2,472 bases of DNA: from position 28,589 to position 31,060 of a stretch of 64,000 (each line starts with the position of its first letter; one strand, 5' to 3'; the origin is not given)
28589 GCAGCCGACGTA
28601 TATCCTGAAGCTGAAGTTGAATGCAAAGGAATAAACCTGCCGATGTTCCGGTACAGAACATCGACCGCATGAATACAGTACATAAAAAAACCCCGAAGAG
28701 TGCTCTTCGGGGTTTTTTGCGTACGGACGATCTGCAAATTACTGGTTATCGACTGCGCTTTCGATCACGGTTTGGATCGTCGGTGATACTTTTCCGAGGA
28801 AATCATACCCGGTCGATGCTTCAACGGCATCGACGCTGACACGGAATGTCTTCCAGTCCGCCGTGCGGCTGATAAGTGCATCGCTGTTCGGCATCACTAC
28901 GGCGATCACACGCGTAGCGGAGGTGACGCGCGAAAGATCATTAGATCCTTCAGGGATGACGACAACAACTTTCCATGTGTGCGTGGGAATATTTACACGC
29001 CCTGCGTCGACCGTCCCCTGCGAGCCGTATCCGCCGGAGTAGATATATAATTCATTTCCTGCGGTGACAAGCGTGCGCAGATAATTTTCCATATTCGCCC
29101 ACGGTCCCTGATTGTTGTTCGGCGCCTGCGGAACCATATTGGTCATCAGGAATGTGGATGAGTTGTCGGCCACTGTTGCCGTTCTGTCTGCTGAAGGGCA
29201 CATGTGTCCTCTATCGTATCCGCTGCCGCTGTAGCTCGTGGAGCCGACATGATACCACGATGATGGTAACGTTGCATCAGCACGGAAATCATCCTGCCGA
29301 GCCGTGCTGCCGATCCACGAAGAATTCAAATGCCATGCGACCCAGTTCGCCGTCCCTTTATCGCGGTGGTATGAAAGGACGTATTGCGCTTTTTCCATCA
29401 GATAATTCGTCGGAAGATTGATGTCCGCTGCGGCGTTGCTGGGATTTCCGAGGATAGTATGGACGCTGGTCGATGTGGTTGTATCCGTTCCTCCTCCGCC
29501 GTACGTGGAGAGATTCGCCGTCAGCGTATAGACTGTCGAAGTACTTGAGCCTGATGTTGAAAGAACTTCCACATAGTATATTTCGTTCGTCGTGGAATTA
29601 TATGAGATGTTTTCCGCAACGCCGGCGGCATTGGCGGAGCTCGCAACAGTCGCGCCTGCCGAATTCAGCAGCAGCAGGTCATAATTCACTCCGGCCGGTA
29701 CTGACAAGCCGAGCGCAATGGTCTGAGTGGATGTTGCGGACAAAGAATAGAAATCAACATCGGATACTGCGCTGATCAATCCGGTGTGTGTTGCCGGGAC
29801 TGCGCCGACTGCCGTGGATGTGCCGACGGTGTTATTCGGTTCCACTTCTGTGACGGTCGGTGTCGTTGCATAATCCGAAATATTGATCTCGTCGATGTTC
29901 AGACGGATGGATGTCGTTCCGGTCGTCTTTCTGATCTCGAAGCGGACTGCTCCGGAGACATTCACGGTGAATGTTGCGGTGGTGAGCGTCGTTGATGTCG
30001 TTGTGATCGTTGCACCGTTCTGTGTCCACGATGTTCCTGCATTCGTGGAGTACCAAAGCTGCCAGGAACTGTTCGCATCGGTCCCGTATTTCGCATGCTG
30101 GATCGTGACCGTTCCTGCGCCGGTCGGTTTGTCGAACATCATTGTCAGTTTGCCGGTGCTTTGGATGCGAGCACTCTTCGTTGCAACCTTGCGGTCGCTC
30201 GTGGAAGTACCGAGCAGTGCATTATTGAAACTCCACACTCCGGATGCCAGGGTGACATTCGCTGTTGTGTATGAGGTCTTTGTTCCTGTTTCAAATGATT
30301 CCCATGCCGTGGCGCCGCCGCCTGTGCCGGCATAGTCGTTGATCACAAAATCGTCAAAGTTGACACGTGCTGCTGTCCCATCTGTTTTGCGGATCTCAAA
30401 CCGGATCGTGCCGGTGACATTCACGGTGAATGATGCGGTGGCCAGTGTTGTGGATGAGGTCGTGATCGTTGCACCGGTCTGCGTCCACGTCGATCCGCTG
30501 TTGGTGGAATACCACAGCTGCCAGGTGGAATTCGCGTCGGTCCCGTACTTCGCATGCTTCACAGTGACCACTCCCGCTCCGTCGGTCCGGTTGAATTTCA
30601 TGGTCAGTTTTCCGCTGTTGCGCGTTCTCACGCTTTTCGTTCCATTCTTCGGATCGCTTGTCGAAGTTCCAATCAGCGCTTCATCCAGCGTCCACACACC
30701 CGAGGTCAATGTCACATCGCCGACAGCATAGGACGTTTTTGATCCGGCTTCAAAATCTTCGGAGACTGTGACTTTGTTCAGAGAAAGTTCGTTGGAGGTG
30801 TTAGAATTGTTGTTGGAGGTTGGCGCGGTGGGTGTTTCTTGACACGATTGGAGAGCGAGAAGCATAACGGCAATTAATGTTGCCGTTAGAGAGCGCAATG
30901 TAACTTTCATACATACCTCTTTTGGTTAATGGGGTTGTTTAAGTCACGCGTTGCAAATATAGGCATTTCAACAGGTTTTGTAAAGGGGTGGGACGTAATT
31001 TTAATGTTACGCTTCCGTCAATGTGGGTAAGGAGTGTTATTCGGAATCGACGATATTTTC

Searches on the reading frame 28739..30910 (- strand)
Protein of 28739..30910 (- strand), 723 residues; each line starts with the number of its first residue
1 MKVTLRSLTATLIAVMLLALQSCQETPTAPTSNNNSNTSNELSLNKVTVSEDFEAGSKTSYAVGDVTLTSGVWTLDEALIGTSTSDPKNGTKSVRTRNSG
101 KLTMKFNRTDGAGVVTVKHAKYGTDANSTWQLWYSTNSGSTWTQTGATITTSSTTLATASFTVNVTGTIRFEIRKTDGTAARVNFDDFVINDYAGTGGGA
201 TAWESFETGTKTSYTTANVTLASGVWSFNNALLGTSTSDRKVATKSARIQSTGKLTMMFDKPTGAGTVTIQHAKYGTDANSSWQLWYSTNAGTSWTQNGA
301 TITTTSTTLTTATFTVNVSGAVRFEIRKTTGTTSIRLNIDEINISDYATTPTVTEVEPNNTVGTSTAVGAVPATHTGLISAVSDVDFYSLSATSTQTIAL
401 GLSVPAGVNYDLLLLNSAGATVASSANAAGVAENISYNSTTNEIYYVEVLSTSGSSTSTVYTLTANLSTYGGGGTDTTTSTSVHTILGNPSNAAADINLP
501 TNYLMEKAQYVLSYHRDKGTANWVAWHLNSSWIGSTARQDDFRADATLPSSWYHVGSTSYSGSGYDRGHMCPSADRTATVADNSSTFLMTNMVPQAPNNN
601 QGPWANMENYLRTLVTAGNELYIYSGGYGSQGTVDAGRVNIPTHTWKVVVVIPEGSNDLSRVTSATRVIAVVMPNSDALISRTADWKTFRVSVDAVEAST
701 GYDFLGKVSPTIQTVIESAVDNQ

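Call 73: search_protein_families(library=pfam, proteins=[window:28739-30910:-], max_evalue=0.00001)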
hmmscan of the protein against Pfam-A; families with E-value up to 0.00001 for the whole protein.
window:28739-30910:- (723 aa): 1 family
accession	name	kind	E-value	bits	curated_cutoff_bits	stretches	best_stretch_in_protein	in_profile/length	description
PF01223.29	Endonuclease_NS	-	1.5e-56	192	23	1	502-708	16-220/223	DNA/RNA non-specific endonuclease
